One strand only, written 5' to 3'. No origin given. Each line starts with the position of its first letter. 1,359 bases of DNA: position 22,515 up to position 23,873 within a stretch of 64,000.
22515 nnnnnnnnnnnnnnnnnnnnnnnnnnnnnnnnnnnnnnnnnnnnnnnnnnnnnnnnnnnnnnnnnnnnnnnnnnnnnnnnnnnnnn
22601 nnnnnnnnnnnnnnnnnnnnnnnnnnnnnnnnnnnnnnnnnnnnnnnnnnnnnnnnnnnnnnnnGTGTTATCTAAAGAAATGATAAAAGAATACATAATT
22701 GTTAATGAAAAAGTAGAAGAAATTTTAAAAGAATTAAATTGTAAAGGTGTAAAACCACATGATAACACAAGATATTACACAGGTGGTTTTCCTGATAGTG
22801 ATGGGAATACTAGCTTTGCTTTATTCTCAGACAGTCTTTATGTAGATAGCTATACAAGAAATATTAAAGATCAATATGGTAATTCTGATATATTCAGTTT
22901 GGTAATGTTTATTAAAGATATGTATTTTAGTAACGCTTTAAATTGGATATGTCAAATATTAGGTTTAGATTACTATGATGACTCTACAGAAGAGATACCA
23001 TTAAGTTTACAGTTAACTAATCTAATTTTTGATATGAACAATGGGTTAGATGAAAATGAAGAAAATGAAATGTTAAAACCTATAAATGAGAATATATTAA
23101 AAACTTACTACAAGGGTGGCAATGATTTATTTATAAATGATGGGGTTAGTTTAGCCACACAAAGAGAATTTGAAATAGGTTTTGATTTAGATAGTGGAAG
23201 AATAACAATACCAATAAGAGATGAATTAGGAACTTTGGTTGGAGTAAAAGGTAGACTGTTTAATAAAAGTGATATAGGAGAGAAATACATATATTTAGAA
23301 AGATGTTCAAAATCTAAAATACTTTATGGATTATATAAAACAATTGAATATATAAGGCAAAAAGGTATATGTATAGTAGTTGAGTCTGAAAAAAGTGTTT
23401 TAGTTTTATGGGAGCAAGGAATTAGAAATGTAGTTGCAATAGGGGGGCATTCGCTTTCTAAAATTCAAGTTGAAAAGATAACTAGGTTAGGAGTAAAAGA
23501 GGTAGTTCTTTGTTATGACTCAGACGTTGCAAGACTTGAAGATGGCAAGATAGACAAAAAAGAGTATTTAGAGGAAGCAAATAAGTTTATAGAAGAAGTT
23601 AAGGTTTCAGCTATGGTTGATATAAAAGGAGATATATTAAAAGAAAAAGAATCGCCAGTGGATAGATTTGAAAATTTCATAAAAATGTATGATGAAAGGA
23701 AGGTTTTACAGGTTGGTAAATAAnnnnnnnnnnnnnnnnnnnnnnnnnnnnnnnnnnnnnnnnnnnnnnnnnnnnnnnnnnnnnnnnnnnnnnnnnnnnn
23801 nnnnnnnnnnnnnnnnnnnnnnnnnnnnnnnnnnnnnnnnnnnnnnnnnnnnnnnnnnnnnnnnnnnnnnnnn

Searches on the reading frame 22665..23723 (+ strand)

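Call 68: search_protein_families(library=phrogs, proteins=[window:22665-23723:+], max_evalue=0.00001)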
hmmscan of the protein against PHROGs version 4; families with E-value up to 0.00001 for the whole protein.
window:22665-23723:+ (352 aa): 3 families
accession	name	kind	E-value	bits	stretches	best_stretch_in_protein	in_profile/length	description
phrog_47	-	DNA, RNA and nucleotide metabolism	9.4e-35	121.4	1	6-289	22-286/947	DNA primase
phrog_6444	-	DNA, RNA and nucleotide metabolism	5.4e-21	76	1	178-289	202-314/577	DNA primase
phrog_22657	-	unknown function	2.5e-07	29.8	1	173-290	192-314/1185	-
